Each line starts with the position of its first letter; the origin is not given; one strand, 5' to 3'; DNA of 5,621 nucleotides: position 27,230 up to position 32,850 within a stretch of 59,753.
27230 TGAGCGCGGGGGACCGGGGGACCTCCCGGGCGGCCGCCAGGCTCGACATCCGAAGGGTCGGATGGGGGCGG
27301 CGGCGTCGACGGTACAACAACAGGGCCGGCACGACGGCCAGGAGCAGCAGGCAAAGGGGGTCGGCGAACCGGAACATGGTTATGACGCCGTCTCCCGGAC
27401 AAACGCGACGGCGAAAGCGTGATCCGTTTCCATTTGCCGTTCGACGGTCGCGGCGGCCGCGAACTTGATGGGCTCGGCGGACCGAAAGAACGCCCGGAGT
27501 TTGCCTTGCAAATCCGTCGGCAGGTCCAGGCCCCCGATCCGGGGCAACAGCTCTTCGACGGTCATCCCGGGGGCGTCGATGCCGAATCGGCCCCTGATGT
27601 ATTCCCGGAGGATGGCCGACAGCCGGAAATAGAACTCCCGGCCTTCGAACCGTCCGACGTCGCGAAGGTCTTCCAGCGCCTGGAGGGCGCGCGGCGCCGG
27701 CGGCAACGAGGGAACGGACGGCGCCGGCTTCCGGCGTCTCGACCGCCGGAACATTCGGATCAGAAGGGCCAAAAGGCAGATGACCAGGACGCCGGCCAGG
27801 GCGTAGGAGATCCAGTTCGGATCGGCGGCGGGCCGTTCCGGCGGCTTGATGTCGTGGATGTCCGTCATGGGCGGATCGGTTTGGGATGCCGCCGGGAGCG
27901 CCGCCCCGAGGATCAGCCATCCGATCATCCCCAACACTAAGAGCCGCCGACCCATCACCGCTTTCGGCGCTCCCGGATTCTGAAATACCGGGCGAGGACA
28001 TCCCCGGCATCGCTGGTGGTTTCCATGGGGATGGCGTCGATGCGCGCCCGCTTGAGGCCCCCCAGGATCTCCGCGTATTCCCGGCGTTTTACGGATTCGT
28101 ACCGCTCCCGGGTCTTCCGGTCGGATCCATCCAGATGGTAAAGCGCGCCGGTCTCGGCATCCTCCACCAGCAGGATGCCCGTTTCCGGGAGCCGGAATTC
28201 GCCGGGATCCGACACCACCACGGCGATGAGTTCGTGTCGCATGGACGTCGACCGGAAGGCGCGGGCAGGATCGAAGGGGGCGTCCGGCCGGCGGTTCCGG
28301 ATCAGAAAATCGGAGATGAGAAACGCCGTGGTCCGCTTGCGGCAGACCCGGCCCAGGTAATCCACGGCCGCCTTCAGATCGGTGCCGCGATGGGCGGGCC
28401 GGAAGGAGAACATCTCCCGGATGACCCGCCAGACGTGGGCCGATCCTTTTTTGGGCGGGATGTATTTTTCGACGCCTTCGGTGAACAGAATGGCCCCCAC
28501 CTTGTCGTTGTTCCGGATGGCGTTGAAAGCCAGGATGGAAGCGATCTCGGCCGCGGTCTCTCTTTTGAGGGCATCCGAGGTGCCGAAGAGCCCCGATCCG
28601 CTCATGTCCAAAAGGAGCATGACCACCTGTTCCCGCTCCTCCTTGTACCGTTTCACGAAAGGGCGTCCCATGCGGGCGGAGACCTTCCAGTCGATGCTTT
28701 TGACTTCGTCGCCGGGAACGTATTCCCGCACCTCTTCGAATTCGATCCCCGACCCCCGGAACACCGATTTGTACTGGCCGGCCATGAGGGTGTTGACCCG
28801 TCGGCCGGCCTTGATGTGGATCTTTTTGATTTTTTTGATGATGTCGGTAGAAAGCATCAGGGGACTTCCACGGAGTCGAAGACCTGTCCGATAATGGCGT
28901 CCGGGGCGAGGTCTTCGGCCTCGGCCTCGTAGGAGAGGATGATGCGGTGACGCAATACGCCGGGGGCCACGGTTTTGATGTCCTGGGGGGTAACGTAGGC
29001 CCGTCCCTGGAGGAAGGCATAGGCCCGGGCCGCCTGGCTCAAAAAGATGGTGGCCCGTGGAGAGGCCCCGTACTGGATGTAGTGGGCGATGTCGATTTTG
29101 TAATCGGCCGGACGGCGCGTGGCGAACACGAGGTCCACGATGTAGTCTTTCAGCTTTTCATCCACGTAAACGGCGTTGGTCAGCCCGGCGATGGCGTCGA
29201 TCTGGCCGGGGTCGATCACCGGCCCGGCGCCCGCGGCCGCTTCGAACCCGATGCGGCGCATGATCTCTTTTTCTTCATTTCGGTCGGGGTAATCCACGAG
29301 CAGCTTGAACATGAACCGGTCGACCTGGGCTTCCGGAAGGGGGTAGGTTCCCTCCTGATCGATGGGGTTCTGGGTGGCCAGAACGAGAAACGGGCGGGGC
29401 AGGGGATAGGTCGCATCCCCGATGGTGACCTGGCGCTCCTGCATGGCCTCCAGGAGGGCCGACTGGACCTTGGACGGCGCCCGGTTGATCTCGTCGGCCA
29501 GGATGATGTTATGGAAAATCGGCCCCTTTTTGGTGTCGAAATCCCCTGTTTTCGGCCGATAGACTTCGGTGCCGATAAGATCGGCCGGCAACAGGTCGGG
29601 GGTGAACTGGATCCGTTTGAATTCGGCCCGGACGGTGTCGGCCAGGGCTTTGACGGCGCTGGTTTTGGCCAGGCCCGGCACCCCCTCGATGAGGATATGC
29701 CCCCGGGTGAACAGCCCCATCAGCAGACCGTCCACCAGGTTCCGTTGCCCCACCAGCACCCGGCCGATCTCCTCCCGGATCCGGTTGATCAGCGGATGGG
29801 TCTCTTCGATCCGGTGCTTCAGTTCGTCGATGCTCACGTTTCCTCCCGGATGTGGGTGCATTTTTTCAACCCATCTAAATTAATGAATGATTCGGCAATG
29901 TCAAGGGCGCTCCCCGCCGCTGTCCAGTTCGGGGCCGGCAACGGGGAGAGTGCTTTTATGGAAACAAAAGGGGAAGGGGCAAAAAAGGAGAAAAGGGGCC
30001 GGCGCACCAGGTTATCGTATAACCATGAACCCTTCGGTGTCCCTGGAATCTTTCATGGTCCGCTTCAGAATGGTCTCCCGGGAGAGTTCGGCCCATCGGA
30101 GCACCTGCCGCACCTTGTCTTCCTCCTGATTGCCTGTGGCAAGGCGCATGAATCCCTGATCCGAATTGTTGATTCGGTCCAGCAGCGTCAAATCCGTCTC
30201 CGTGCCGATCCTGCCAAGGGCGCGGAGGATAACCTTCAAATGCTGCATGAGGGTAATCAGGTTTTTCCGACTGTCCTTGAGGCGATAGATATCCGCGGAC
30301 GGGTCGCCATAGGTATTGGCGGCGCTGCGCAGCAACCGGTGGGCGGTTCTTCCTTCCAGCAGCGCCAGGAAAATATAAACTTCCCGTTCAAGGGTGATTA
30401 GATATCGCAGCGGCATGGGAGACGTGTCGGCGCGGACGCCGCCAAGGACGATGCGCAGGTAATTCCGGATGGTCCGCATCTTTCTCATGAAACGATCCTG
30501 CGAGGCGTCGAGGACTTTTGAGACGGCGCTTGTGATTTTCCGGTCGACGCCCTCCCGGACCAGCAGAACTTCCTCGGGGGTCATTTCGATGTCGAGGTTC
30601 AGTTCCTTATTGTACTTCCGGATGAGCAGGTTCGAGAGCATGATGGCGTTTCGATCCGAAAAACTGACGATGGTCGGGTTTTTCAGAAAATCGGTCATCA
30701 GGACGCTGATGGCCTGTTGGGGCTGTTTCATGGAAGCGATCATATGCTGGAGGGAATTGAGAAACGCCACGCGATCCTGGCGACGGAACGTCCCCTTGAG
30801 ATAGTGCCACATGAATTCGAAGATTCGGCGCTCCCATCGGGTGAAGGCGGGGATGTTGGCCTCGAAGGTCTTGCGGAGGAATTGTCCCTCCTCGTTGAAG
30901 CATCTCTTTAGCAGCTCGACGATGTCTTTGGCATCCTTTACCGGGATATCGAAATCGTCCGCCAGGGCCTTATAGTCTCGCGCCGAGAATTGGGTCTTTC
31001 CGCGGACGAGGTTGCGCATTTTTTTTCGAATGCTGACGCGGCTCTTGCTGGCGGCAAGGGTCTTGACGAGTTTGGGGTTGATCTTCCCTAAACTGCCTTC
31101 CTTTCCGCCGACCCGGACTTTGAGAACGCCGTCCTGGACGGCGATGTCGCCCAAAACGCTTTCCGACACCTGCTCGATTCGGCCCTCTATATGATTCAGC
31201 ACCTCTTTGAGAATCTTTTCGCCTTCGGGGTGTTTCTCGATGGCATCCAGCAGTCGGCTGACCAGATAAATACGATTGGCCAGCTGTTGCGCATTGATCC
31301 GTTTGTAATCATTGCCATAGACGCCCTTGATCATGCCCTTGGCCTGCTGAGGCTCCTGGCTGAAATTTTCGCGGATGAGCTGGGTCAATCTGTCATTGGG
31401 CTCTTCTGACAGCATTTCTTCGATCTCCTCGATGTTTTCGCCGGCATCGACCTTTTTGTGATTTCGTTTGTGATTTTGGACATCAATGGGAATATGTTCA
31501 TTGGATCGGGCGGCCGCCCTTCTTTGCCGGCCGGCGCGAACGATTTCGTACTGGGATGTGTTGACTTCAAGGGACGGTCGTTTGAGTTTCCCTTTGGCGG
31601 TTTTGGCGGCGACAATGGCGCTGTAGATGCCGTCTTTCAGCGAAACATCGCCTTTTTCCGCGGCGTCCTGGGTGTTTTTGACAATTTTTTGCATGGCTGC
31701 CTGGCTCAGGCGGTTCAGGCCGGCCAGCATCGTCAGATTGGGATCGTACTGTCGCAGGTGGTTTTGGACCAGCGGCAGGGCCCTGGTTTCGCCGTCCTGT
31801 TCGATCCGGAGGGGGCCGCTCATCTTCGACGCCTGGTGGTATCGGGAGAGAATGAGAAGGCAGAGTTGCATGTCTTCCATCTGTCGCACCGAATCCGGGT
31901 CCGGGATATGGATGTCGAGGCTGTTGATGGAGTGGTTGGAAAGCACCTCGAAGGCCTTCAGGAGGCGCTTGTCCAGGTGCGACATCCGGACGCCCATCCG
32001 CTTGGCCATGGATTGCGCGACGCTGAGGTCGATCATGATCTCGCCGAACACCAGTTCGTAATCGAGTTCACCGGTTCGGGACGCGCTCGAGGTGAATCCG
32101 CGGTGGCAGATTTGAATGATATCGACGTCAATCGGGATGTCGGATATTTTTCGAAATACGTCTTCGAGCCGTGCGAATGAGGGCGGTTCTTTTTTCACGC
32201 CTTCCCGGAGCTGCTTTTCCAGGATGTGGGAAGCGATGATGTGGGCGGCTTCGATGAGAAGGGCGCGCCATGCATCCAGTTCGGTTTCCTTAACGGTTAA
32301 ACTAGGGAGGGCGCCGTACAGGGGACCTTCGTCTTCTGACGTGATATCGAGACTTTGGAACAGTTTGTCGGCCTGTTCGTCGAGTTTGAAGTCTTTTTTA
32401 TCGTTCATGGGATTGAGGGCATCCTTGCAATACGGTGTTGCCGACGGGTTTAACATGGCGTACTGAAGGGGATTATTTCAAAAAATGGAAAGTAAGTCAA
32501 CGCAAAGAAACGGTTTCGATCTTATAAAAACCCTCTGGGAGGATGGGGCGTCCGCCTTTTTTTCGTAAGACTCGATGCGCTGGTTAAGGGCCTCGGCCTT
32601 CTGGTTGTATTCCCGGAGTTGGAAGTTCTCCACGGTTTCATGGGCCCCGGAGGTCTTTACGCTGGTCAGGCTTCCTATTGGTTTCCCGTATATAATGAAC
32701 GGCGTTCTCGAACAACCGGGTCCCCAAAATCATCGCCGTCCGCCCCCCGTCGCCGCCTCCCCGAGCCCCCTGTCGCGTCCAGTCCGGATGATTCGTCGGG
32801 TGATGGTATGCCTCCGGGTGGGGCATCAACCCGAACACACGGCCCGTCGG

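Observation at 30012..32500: Orphan 814-aa helical protein with a near-leaderless extended -10 promoter, immediately upstream of the MoxR/Bat operon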

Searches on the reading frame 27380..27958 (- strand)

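Call 65: search_protein_families(library=pfam, proteins=[window:27380-27958:-], max_evalue=0.00001)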
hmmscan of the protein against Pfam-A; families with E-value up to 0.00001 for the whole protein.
window:27380-27958:- (192 aa): 1 family
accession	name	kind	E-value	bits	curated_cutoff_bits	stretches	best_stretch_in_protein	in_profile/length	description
PF14316.11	DUF4381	-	8.9e-06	26.5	27.2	0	33-126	2-85/145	Domain of unknown function (DUF4381)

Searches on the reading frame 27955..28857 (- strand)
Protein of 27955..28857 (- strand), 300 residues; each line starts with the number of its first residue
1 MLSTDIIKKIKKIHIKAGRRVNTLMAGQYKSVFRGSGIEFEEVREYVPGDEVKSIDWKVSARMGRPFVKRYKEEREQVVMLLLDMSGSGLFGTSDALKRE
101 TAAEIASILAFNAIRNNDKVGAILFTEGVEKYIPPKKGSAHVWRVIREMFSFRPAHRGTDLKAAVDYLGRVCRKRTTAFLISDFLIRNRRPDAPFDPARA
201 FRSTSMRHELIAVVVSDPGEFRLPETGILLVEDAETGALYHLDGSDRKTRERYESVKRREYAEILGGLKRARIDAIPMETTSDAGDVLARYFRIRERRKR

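Call 65: search_protein_families(library=pfam, proteins=[window:27955-28857:-], max_evalue=0.00001)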
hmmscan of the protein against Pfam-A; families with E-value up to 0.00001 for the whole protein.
window:27955-28857:- (300 aa): 2 families
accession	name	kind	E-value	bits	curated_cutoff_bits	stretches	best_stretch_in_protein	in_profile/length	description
PF01882.25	DUF58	-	1.5e-70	237.2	23.4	1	42-260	1-213/216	Protein of unknown function DUF58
PF13519.12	VWA_2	-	5.4e-11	43.5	27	1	79-184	1-106/107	von Willebrand factor type A domain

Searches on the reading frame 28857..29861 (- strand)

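Call 65: search_protein_families(library=pfam, proteins=[window:28857-29861:-], max_evalue=0.00001)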
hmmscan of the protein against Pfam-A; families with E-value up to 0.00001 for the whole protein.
window:28857-29861:- (334 aa): 5 families
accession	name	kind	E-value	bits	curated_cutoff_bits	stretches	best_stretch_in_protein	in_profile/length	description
PF07726.17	AAA_3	-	1.5e-65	219.4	27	1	55-185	1-131/131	ATPase family associated with various cellular activities (AAA)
PF17863.7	AAA_lid_2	-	9.8e-24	83.3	22.7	1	260-324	7-71/74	AAA lid domain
PF20030.5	bpMoxR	-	1.4e-14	54.1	27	1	26-202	4-179/205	MoxR domain in the MoxR-vWA-beta-propeller ternary systems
PF07728.20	AAA_5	-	2.2e-12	47.6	22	1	55-183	1-139/139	AAA domain (dynein-related subfamily)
PF00493.29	MCM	-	8.2e-06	25.5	23.3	0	50-168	54-175/224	MCM P-loop domain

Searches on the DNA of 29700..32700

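Call 92: search_rna_families(source=window, start=29700, end=32700, threshold=evalue, max_evalue=1)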
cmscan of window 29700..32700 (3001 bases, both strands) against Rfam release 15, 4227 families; matches with E-value up to 1: 0.
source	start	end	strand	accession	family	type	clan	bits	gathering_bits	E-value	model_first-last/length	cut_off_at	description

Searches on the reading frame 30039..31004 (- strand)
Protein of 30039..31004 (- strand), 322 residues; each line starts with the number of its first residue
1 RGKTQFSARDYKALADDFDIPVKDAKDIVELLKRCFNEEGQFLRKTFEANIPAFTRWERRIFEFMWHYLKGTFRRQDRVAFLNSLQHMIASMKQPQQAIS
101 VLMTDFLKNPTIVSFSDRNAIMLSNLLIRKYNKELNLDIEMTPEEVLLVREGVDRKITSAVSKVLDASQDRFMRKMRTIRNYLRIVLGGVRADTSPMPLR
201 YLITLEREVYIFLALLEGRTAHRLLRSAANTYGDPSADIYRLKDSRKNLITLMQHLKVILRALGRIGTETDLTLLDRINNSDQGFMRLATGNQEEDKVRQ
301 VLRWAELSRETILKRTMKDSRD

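Call 85: find_homologous_proteins(query=A4, max_evalue=0.001)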
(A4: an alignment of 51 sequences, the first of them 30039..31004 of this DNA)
Query A4 (51 sequences) (322 aa, profile of the alignment): 209 proteins with E <= 0.001 among 4991 candidates; the best 120 are listed.
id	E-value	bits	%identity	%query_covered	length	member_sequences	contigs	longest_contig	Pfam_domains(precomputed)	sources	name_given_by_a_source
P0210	7.0e-136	471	51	97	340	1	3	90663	-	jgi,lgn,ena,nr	nr:hypothetical protein [Desulfobacterales bacterium]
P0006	2.6e-134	465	93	100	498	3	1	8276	-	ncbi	-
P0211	6.0e-133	461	48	97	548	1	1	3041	-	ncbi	ncbi:MAG: hypothetical protein DRH32_06780, partial [Deltaproteobacteria bacterium]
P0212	2.8e-132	459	46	97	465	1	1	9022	-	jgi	-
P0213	2.4e-130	452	42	97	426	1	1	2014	-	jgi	jgi:hypothetical protein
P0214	5.3e-130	451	53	94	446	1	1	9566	-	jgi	-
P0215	3.2e-129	449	49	93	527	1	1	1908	-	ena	-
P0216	2.0e-128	446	43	97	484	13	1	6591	-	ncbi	-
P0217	3.1e-128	445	44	97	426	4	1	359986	-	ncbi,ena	-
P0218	1.7e-127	443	46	94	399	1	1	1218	-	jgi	-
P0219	2.9e-127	442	45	95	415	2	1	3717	-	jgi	jgi:hypothetical protein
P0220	3.5e-127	442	42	97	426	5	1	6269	-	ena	-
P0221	2.1e-126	439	43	97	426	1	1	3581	-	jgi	-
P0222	2.6e-126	439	44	98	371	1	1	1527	-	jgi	jgi:hypothetical protein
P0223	5.7e-126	438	44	97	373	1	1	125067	-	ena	-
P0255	8.7e-116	404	44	95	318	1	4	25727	-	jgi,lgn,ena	-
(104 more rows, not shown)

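Call 87: find_encoding_contigs(protein=P0217, flank=5000, max_places=1)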
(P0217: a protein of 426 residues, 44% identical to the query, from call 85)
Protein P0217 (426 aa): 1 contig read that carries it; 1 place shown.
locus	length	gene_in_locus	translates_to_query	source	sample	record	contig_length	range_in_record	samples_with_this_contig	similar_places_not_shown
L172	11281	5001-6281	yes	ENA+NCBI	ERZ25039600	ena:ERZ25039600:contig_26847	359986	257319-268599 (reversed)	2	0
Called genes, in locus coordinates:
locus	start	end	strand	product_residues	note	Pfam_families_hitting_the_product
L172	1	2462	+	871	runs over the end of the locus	PF27464:PlsB_N, PF01553:Acyltransferase, PF19277:GPAT_C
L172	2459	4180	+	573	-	PF00483:NTP_transferase, PF12804:NTP_transf_3, PF01636:APH, PF02958:EcKL (weak)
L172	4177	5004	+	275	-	PF01113:DapB_N, PF05173:DapB_C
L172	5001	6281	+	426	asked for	-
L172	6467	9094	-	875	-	PF01411:tRNA-synt_2c, PF07973:tRNA_SAD, PF02272:DHHA1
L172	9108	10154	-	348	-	PF00154:RecA_N, PF06745:ATPase (faint), PF08423:Rad51, PF01637:ATPase_2 (weak), PF27531:MT3502_N (weak), PF21096:RecA_C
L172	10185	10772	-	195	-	PF02834:LigT_PEase, PF13563:2_5_RNA_ligase2, PF02834:LigT_PEase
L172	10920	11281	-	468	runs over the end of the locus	PF01551:Peptidase_M23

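Call 88: find_encoding_contigs(protein=P0255, flank=5000, max_places=1)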
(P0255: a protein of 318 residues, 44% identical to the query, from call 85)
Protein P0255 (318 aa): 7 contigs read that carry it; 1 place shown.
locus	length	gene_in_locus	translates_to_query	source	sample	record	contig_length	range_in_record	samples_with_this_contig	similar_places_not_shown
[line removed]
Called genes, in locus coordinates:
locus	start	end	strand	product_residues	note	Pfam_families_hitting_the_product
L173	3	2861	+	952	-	?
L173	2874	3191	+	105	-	-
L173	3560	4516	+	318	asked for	-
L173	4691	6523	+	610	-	PF05157:MshEN, PF00437:T2SSE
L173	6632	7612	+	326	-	-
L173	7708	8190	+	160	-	PF07963:N_methyl (weak)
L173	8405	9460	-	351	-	PF01476:LysM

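Call 89: find_encoding_contigs(protein=P0210, flank=5000, max_places=1)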
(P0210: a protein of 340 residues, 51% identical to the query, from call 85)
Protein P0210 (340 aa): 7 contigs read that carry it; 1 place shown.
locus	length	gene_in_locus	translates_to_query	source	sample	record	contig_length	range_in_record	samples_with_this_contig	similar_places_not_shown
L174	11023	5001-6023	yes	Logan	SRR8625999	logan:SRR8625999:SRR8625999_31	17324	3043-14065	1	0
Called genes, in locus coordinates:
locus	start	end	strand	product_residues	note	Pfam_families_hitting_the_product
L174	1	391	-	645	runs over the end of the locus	PF00072:Response_reg, PF00989:PAS, PF13188:PAS_8 (weak), PF08448:PAS_4 (weak), PF13426:PAS_9, PF00512:HisKA (weak), PF02518:HATPase_c, PF00072:Response_reg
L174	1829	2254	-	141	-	PF04519:Bactofilin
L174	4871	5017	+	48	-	-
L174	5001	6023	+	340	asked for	-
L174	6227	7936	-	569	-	PF02366:PMT (weak), PF13231:PMT_2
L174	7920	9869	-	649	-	PF13231:PMT_2, PF13414:TPR_11, PF13432:TPR_16, PF14559:TPR_19, PF00515:TPR_1, PF07719:TPR_2, PF13414:TPR_11, PF13414:TPR_11, +20 more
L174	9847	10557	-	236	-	PF00535:Glycos_transf_2, PF10111:Glyco_tranf_2_2, PF13641:Glyco_tranf_2_3 (weak)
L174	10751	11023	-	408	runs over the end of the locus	PF00501:AMP-binding, PF14535:AMP-binding_C_2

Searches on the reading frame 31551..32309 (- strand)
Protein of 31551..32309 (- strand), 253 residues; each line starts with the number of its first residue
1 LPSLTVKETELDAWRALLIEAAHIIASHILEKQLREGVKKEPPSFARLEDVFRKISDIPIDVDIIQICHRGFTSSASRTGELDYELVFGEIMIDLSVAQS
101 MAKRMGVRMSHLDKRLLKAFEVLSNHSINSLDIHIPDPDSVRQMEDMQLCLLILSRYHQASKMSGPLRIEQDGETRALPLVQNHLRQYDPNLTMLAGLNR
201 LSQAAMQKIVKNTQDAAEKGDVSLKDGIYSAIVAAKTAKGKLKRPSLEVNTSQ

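Call 70: predict_structure(alignment_id=A3)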
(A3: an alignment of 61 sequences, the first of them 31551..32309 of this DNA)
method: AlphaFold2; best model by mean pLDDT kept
length: 253 residues; sequences in the alignment: 61
mean_pLDDT: 88.7   pTM: 0.87
mean pLDDT of the five models: 88.7, 88.4, 87.9, 87.6, 87.4
residues with pLDDT >= 90: 185; 70-90: 42; 50-70: 17; < 50: 9
segments of 3 or more residues with pLDDT < 50: 1-3, 37-41
pLDDT, mean of each block of 10 residues (from residue 1): 67 97 95 53 79 95 95 63 94 95 90 96 95 96 95 93 90 86 96 96 95 93 89 85 95 72
secondary structure, 60 per line:
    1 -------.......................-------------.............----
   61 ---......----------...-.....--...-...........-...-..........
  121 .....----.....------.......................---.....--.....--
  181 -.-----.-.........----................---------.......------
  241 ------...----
elements in order: H8-30 H44-56 E64-69 E84-88 E91-93 H95-105 H111-125 E130-134 H141-163 E167-171 E174-178 H190-198 H203-218 H228-234 E247-249

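Call 72: fold_search(model_id=the predicted structure, library=pdb)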
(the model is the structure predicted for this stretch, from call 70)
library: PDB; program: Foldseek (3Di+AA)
matches with E <= 10: 82; with E <= 0.001: 0
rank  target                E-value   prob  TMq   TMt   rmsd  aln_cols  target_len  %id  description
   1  2fp4_B                4.6e-01  0.51  0.17  0.12   6.6       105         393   13  Crystal structure of pig GTP-specific succinyl-CoA synthetase in complex with GTP (released 2006-02-21)
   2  6pfn_B                4.6e-01  0.38  0.16  0.13  12.2        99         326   12  Succinyl-CoA synthase from Francisella tularensis (released 2019-07-03)
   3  3ufx_I                4.8e-01  0.08  0.16  0.12  17.2       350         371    9  Thermus aquaticus succinyl-CoA synthetase in complex with GDP-Mn2+ (released 2012-06-27)
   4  6mgg_D                6.2e-01  0.33  0.16  0.11  12.7        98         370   12  Succinyl-CoA synthase from Francisella tularensis, phosphorylated, in complex with CoA (released 2018-09-26)
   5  6pfn_D                6.9e-01  0.30  0.15  0.12  12.7        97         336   12  Succinyl-CoA synthase from Francisella tularensis (released 2019-07-03)
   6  6hxj_E                6.9e-01  0.28  0.18  0.15   9.9       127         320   13  Structure of ATP citrate lyase from Chlorobium limicola in complex with citrate and coenzyme A. (released 2019-04-10)
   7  3ufx_G                6.9e-01  0.07  0.16  0.13  17.5       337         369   11  Thermus aquaticus succinyl-CoA synthetase in complex with GDP-Mn2+ (released 2012-06-27)
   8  7jj0_D                7.6e-01  0.38  0.17  0.12   6.5       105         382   12  GTP-specific succinyl-CoA synthetase complexed with Mg-GMPPCP (released 2021-03-10)
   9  1euc_B                8.0e-01  0.38  0.17  0.12   6.8       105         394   13  CRYSTAL STRUCTURE OF DEPHOSPHORYLATED PIG HEART, GTP-SPECIFIC SUCCINYL-COA SYNTHETASE (released 2000-07-27)
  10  7jmk_D                8.8e-01  0.35  0.17  0.13   6.7       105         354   13  GTP-specific succinyl-CoA synthetase complexed with Mg-GDP in space group P32 (released 2021-03-10)
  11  7jkr_B                9.3e-01  0.35  0.18  0.12   6.6       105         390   12  GTP-specific succinyl-CoA synthetase complexed with Mg-GMPPNP, phosphohistidine loop pointing towards nucleotide bindi (released 2021-03-10)
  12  6f9g_A                9.8e-01  0.08  0.16  0.15  16.1       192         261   11  Ligand binding domain of P. putida KT2440 polyamine chemorecpetors McpU in complex putrescine. (released 2018-03-28)
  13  1eud_B                1.0e+00  0.33  0.17  0.12   6.6       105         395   12  CRYSTAL STRUCTURE OF PHOSPHORYLATED PIG HEART, GTP-SPECIFIC SUCCINYL-COA SYNTHETASE (released 2000-07-27)
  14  7jmk_B                1.2e+00  0.30  0.18  0.13   6.6       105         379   12  GTP-specific succinyl-CoA synthetase complexed with Mg-GDP in space group P32 (released 2021-03-10)
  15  6wcv_B                1.2e+00  0.25  0.18  0.12   6.1       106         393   12  Tartryl-CoA bound to human GTP-specific succinyl-CoA synthetase (released 2020-07-15)
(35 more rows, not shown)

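Call 82: find_homologous_proteins(query=A3, max_evalue=0.001)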
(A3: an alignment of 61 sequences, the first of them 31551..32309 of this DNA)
Query A3 (61 sequences) (253 aa, profile of the alignment): 1 proteins with E <= 0.001 among 8000 candidates.
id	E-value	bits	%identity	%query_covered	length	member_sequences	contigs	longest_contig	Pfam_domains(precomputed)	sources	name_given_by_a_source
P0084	6.9e-72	260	73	99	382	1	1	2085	-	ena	-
